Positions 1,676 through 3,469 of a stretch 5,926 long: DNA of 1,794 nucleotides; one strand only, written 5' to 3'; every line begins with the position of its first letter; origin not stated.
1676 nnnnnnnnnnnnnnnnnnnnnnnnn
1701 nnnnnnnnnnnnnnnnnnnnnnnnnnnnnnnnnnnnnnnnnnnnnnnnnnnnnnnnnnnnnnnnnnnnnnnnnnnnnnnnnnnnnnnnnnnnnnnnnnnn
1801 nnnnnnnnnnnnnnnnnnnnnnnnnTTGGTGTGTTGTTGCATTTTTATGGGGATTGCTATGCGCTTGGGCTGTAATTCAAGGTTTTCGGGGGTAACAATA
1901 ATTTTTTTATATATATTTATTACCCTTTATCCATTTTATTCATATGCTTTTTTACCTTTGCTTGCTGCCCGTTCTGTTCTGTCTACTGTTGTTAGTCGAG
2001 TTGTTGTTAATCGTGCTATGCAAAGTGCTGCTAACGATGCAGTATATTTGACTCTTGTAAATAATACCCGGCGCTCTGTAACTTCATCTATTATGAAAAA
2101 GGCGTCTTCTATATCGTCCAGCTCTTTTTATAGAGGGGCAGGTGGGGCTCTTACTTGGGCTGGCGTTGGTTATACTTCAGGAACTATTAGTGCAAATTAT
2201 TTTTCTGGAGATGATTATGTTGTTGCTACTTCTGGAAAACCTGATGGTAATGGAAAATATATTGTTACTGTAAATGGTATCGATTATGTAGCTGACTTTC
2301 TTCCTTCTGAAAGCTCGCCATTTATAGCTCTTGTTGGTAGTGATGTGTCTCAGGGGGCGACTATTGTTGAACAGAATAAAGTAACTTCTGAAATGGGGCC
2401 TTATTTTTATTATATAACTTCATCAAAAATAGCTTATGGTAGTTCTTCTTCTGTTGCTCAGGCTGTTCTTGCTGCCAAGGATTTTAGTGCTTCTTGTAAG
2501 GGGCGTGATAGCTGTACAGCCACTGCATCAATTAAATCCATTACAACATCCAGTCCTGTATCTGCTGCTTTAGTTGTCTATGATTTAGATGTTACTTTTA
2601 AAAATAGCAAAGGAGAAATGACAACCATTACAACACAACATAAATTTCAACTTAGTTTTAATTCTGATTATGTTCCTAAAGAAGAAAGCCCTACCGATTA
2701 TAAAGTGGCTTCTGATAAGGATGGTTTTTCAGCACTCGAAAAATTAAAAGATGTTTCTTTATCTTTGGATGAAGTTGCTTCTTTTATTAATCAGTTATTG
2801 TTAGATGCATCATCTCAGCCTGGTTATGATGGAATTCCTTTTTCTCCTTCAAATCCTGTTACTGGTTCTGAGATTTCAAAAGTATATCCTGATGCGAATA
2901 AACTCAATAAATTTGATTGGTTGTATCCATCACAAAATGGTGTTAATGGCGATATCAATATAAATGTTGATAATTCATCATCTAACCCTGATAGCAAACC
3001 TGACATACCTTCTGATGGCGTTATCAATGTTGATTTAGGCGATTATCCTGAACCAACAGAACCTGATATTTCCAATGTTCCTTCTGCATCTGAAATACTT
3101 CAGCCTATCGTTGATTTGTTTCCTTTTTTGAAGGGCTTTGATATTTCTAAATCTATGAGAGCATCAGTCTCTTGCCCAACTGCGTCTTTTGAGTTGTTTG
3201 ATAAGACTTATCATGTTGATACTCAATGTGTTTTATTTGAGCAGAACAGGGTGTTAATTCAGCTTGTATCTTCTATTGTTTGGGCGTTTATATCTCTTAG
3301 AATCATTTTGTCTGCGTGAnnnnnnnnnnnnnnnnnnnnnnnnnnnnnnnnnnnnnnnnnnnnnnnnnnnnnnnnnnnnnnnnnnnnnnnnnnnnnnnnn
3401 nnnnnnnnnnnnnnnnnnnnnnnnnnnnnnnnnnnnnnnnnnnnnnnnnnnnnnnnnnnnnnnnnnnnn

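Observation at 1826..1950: gIII start and leader are atypical: long hydrophobic N-terminus with several candidate starts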

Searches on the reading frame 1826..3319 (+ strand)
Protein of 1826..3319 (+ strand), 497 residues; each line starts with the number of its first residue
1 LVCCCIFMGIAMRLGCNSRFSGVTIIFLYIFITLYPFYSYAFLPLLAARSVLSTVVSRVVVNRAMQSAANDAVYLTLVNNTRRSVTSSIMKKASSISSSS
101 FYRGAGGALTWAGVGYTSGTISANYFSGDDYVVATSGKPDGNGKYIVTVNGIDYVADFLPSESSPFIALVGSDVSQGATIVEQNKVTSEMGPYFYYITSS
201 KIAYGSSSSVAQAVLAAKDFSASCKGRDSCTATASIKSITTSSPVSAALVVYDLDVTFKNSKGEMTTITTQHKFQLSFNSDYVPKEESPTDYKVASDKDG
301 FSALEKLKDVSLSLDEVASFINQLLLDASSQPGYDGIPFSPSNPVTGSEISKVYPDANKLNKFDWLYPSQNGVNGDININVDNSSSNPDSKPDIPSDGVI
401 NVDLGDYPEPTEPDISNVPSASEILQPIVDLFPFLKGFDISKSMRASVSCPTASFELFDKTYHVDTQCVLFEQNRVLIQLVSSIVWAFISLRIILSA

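Call 4: search_protein_families(library=pfam, proteins=[window:1826-3319:+], max_evalue=0.01)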
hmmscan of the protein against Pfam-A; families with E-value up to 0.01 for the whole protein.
window:1826-3319:+ (497 aa): 0 families

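Call 5: find_homologous_proteins(query=window:1826-3316:+)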
Query window:1826-3316:+ (497 aa): 8 proteins with E <= 0.001 among 8000 candidates.
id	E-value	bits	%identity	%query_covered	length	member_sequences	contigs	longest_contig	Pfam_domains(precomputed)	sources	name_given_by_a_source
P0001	0.0e+0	1038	98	98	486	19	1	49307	-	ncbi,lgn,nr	ncbi:hypothetical protein AXR31_004216 [Salmonella enterica subsp. enterica serovar Braenderup]|nr:h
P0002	3.4e-213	727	67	98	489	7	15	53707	-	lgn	-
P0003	8.1e-130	452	48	97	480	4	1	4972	-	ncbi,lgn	ncbi:MAG: hypothetical protein RR575_09045 [Acinetobacter sp.]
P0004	4.8e-112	393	42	98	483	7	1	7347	-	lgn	-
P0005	3.9e-37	146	36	42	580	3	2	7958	-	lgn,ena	-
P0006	6.9e-37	146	30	98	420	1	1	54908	-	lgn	-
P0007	1.5e-31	128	36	38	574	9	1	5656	-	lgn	-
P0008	2.4e-27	114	36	37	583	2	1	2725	-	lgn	-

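Call 8: find_encoding_contigs(protein=P0001, flank=6000, max_places=3)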
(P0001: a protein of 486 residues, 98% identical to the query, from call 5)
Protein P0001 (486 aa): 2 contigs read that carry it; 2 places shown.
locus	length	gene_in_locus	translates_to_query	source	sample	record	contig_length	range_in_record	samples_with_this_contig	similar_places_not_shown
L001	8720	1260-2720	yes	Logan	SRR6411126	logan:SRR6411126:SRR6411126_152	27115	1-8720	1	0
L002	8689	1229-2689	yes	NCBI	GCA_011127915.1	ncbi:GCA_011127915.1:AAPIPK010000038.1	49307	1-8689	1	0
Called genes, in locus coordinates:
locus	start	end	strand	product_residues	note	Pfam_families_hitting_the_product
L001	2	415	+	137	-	?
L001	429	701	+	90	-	PF02303:Phage_DNA_bind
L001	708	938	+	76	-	-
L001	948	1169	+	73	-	-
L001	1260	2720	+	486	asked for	-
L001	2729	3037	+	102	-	PF10734:DUF2523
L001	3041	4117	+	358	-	PF05707:Zot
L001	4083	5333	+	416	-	PF00263:Secretin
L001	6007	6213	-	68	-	-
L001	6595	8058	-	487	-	-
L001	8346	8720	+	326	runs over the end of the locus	PF00356:LacI, PF00532:Peripla_BP_1, PF13407:Peripla_BP_4, PF13377:Peripla_BP_3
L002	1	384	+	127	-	PF05155:G2P_X_C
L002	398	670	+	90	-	PF02303:Phage_DNA_bind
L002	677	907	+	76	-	-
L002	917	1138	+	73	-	-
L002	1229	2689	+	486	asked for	-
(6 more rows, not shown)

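Call 9: find_encoding_contigs(protein=P0002, flank=6000, max_places=3)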
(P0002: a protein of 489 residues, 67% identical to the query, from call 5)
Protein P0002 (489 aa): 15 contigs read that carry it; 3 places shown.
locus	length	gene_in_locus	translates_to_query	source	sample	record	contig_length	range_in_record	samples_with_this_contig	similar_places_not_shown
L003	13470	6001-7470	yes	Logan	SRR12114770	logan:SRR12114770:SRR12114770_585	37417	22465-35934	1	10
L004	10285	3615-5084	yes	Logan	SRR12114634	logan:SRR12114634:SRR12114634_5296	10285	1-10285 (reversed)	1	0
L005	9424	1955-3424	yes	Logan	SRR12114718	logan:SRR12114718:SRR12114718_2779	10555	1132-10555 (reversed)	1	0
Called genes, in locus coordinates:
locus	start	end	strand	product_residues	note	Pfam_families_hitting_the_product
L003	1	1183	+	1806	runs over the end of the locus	PF13018:ESPR, PF03212:Pertactin, PF18883:AC_1, PF03797:Autotransporter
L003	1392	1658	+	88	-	PF13744:HTH_37 (weak), PF12844:HTH_19 (weak), PF13560:HTH_31 (faint), PF01381:HTH_3, PF13443:HTH_26 (weak)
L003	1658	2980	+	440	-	PF13657:Couple_hipA, PF07804:HipA_C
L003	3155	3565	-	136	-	-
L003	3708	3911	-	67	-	-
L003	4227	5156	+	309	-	PF05155:G2P_X_C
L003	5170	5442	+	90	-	PF02303:Phage_DNA_bind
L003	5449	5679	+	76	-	-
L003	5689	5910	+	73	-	-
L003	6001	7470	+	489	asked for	-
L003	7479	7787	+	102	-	PF10734:DUF2523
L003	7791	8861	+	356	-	PF05707:Zot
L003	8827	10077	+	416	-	PF00263:Secretin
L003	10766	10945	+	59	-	PF12833:HTH_18 (weak)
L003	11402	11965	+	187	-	PF00419:Fimbrial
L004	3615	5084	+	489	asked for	-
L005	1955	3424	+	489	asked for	-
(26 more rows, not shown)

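Call 10: find_encoding_contigs(protein=P0003, flank=4000, max_places=2)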
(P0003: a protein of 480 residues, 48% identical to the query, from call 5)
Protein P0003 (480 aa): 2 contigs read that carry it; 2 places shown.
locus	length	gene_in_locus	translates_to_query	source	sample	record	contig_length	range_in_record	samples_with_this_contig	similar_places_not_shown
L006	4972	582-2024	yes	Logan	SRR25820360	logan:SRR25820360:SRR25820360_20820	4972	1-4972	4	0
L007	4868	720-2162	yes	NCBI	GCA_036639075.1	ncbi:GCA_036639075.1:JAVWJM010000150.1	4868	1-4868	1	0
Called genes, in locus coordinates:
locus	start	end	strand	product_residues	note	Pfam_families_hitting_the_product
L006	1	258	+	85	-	?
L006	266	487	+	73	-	-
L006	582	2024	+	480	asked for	-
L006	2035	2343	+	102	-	PF10734:DUF2523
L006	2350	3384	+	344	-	PF05707:Zot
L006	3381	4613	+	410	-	PF00263:Secretin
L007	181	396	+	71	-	-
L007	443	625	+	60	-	-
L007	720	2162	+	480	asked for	-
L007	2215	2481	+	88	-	PF10734:DUF2523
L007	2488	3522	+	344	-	PF05707:Zot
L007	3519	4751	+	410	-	PF00263:Secretin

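Call 11: find_encoding_contigs(protein=P0004, flank=4000, max_places=2)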
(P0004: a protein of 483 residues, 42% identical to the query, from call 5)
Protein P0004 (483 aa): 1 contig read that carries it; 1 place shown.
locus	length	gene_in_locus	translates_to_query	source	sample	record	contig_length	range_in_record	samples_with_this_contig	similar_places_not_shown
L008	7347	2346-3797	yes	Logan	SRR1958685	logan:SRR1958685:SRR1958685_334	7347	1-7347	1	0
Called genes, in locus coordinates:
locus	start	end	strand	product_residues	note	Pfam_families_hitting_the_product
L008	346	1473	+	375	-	PF02486:Rep_trans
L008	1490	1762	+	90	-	PF02303:Phage_DNA_bind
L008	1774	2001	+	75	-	-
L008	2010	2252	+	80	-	-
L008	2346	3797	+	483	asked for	-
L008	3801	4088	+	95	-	PF10734:DUF2523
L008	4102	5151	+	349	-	PF05707:Zot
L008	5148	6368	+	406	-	PF00263:Secretin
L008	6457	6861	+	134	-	-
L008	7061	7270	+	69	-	-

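Call 12: find_encoding_contigs(protein=P0005, flank=4000, max_places=2)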
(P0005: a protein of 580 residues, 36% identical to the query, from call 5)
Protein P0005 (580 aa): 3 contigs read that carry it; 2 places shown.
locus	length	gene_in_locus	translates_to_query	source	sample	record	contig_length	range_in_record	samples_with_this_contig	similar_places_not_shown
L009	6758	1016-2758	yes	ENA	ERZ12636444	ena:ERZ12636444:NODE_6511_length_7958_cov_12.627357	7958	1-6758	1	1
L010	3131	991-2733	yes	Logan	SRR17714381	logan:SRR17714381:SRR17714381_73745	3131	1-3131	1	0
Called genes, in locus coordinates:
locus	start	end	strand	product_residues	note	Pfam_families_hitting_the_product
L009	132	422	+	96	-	PF17878:ssDBP, PF02303:Phage_DNA_bind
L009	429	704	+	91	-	-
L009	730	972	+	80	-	-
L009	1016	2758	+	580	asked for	-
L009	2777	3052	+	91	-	PF10734:DUF2523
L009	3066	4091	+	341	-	PF05707:Zot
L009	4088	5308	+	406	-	PF00263:Secretin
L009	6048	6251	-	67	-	-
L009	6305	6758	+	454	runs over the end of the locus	PF05144:Phage_CRI, PF05155:G2P_X_C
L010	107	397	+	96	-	PF17878:ssDBP, PF02303:Phage_DNA_bind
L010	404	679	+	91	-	-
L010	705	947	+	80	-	-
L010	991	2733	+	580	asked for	-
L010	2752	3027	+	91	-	PF10734:DUF2523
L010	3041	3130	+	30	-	?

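Call 13: find_encoding_contigs(protein=P0006, flank=4000, max_places=2)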
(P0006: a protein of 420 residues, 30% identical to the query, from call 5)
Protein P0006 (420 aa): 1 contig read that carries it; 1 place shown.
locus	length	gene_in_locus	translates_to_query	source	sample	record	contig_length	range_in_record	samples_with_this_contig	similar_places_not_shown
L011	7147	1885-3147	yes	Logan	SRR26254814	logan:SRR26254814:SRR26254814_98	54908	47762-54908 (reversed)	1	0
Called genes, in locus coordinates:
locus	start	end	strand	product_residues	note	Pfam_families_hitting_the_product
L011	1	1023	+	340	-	?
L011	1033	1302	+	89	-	PF02303:Phage_DNA_bind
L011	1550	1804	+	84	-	-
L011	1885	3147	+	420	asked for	-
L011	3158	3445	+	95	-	PF10734:DUF2523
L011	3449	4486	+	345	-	PF05707:Zot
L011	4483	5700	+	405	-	PF00263:Secretin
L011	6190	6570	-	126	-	PF14534:DUF4440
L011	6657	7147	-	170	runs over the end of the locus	-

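Call 14: find_encoding_contigs(protein=P0007, flank=4000, max_places=2)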
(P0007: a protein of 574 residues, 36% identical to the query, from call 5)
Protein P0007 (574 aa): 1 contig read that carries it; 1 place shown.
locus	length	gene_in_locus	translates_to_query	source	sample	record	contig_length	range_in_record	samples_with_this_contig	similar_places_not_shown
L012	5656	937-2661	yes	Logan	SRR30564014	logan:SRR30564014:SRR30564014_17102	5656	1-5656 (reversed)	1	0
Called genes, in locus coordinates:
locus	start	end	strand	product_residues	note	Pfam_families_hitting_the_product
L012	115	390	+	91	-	PF17878:ssDBP (weak), PF02303:Phage_DNA_bind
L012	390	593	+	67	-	-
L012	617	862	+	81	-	-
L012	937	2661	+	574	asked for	-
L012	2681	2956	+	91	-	PF10734:DUF2523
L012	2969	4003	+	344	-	PF05707:Zot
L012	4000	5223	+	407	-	PF00263:Secretin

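Call 15: find_encoding_contigs(protein=P0008, flank=4000, max_places=2)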
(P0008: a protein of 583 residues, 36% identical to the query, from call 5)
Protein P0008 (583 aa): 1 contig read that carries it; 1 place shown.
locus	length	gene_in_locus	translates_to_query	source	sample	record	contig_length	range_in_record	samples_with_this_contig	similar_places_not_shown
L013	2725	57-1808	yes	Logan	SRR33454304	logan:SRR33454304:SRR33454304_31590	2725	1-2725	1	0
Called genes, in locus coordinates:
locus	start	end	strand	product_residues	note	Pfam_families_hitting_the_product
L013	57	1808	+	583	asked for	-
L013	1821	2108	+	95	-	PF10734:DUF2523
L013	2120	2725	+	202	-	?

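Call 22: search_protein_families(library=phrogs, proteins=[window:1859-3316:+], max_evalue=0.1)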
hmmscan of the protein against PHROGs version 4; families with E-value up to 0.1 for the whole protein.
window:1859-3316:+ (486 aa): 4 families
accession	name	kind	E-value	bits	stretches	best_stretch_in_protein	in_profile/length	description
phrog_3942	-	unknown function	3.1e-146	489.4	1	30-486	14-546/546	-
phrog_7187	-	unknown function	3.2e-24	87.1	2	372-486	416-527/527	-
phrog_21195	-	unknown function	0.00011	22.5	1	436-486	322-372/372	-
phrog_11232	-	unknown function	0.00018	22.2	1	437-486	187-236/236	-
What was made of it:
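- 1859..3319 (+): gIII (pIII-like minor coat and adsorption protein precursor, 486 aa plus stop). It matches phrog_3942 at E 3e-146 (call 22).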

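Call 24: search_dna_similar(query=window:1859-3316:+, collection=phages, mode=protein, max_rows=25)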
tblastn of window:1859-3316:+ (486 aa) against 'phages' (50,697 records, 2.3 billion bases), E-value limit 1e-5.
Records with a match: 2; places in all: 2; records where one place covers at least 80% of the query: 0.
Best place of each record, by identity: <60% 2.
By first word of the organism name: Dulem 1; Inovirus 1.
By host as written in the record: Varecia variegata 1; Homo sapiens 1.
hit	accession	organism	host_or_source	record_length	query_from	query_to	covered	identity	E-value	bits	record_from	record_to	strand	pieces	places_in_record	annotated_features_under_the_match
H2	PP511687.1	Dulem virus 52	Varecia variegata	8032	301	486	38%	32.6%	2e-16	89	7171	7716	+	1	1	hypothetical protein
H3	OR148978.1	Inovirus D_HF5_61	Homo sapiens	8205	301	486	38%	30.2%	3e-12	75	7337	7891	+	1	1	hypothetical protein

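Call 33: search_protein_families(library=ncbifam, proteins=[window:1859-3316:+], max_evalue=10)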
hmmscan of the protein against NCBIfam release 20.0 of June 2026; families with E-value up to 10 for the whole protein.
window:1859-3316:+ (486 aa): 1 family
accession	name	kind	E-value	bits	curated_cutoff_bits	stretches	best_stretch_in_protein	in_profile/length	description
NF041805.1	daptide_Mpa1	equivalog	0.18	11.3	40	1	88-105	23-40/44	MpaA1 family daptide-type RiPP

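Call 36: find_homologous_proteins(query=A1, max_evalue=0.00001)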
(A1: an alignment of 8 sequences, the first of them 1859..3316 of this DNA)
Query A1 (8 sequences) (486 aa, profile of the alignment): 12 proteins with E <= 0.00001 among 8000 candidates.
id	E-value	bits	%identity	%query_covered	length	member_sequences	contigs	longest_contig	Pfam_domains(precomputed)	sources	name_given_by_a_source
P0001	1.0e-206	706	98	100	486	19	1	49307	-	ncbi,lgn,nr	ncbi:hypothetical protein AXR31_004216 [Salmonella enterica subsp. enterica serovar Braenderup]|nr:h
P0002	1.0e-206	706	67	100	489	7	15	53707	-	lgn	-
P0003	1.9e-201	688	48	100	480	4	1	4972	-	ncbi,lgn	ncbi:MAG: hypothetical protein RR575_09045 [Acinetobacter sp.]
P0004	1.3e-200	686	42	100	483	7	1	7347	-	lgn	-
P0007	6.1e-184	631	36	39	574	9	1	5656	-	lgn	-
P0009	5.8e-175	601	44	100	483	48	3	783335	-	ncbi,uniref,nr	ncbi:hypothetical protein [Proteus mirabilis]|uniref:hypothetical protein n=1 Tax=Proteus mirabilis 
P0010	9.9e-173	594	41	100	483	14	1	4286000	-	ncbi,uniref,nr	ncbi:hypothetical protein [Providencia heimbachae]|uniref:hypothetical protein n=2 Tax=Providencia h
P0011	1.4e-172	593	42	100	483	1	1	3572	-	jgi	-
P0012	2.8e-169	582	39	100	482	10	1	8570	-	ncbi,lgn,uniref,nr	ncbi:hypothetical protein NAG84_13740 [Proteus terrae]|uniref:hypothetical protein n=1 Tax=Proteus t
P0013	5.4e-141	489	41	100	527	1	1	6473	-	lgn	-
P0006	6.2e-141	489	30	100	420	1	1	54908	-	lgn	-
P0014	1.7e-93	332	37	100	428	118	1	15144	-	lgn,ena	-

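Call 45: predict_structure(alignment_id=A2)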
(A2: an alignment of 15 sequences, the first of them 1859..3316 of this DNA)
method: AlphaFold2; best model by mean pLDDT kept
length: 486 residues; sequences in the alignment: 15
mean_pLDDT: 65.0   pTM: 0.44
mean pLDDT of the five models: 65.0, 64.6, 62.7, 61.5, 59.0
residues with pLDDT >= 90: 34; 70-90: 180; 50-70: 144; < 50: 128
segments of 3 or more residues with pLDDT < 50: 1-8, 24-38, 146-153, 160-167, 232-234, 274-282, 372-408, 425-438, 442-447, 449-454
pLDDT, mean of each block of 10 residues (from residue 1): 40 63 47 43 85 77 82 87 67 73 85 66 55 54 50 49 41 58 78 76 83 85 80 66 90 89 80 47 51 72 91 91 85 88 82 82 76 38 29 33 43 52 45 47 46 50 61 66 53
secondary structure, 60 per line:
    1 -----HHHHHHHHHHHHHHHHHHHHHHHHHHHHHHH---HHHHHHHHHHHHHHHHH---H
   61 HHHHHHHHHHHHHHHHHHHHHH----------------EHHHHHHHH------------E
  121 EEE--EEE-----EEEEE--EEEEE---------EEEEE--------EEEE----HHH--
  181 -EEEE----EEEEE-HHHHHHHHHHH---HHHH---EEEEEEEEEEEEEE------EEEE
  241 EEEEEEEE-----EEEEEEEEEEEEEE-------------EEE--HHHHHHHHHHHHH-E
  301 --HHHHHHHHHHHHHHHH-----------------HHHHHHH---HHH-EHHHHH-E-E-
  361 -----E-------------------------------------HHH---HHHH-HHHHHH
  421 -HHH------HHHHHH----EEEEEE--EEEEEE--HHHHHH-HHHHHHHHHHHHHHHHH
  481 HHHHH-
elements in order: H6-36 H40-56 H60-82 H100-107 E120-123 E126-128 E134-138 E141-145 E155-159 E168-171 E182-185 E190-194 H196-206 H210-213 E217-230 E237-248 E254-267 E281-283 H286-298 H303-318 H336-342 H351-355 H410-413 H415-420 H431-436 E441-446 E449-454 H457-462 H464-485
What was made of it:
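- AlphaFold2 draws one continuous helix over residues 6-36 (call 45). AlphaFold2 confidence for residues 24-38 is below 50 (call 45).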

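Call 48: fold_search(model_id=the predicted structure, library=pdb)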
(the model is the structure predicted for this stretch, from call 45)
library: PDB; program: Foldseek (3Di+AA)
matches with E <= 10: 1042; with E <= 0.001: 0
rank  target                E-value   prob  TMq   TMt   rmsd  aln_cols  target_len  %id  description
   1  5aii_F                6.0e-02  0.80  0.10  0.28  18.3        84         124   14  Discovery and characterization of thermophilic limonene-1,2-epoxide hydrolases from hot spring metagenomic libraries.  (released 2015-06-17)
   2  5aih_A                9.6e-02  0.72  0.10  0.28  18.3        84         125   14  Discovery and characterization of thermophilic limonene-1,2-epoxide hydrolases from hot spring metagenomic libraries.  (released 2015-06-17)
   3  5aii_C                1.1e-01  0.66  0.10  0.28  18.4        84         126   14  Discovery and characterization of thermophilic limonene-1,2-epoxide hydrolases from hot spring metagenomic libraries.  (released 2015-06-17)
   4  5aii_H                1.4e-01  0.54  0.08  0.23  18.5        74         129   15  Discovery and characterization of thermophilic limonene-1,2-epoxide hydrolases from hot spring metagenomic libraries.  (released 2015-06-17)
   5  1pn4_A                1.4e-01  0.38  0.09  0.15  20.9       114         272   13  Crystal structure of 2-enoyl-CoA hydratase 2 domain of Candida tropicalis multifunctional enzyme type 2 complexed with (released 2004-04-13)
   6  2chc_A                1.5e-01  0.30  0.09  0.21  22.0       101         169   13  Structure of Rv3472(D26N), a function unknown protein from Mycobacterium tuberculosis (released 2007-05-01)
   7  6uj0_B                1.6e-01  0.09  0.07  0.09  18.6       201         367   10  Unbound BACE2 mutant structure (released 2020-10-07)
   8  6q4w_A                1.9e-01  0.23  0.12  0.16  15.2       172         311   12  Structure of MPT-1, a GDP-Man-dependent mannosyltransferase from Leishmania mexicana (released 2019-09-18)
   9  5t02_C                1.9e-01  0.12  0.07  0.16  18.4       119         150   14  Structural characterisation of mutant Asp39Ala of thioesterase (NmACH) from Neisseria meningitidis (released 2016-09-07)
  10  5ig4_B                2.0e-01  0.66  0.09  0.26   4.5        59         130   20  Crystal structure of N. vectensis CaMKII-A hub (released 2016-03-23)
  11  1pn4_D                2.1e-01  0.30  0.09  0.15  20.8       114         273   13  Crystal structure of 2-enoyl-CoA hydratase 2 domain of Candida tropicalis multifunctional enzyme type 2 complexed with (released 2004-04-13)
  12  2ux0_B                2.4e-01  0.82  0.09  0.28   4.2        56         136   12  Structure of the oligomerisation domain of calcium-calmodulin dependent protein kinase II gamma (released 2007-04-10)
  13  5aii_B                2.4e-01  0.60  0.08  0.24   9.0        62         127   13  Discovery and characterization of thermophilic limonene-1,2-epoxide hydrolases from hot spring metagenomic libraries.  (released 2015-06-17)
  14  9o4g_A                2.4e-01  0.28  0.11  0.08  14.3       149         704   15  Cryo-EM structure of the CHSY3-CHPF1 chondroitin synthase heterodimer (released 2026-03-04)
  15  9har_AA               2.4e-01  0.23  0.08  0.23  15.6       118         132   14  pT=3 virus-like particle of ssRNA phage ESE017 coat protein (released 2024-11-13)
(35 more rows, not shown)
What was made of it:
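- Tried and rejected: Foldseek of the AlphaFold2 model (mean pLDDT 65) against PDB found nothing at E <= 0.001 (call 48).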

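Call 54: search_solved_structures(query=window:1859-3316:+, max_evalue=1)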
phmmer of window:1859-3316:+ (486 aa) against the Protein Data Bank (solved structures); distinct sequences matched with E-value up to 1: 1.
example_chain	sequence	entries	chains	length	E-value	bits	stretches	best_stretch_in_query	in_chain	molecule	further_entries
8cpk_A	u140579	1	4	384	0.17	14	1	39-127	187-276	EtpA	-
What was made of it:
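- On Ff g3p (N1-N2-C attachment protein): No PDB sequence match apart from a chance-level hit at E 0.17 (call 54).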
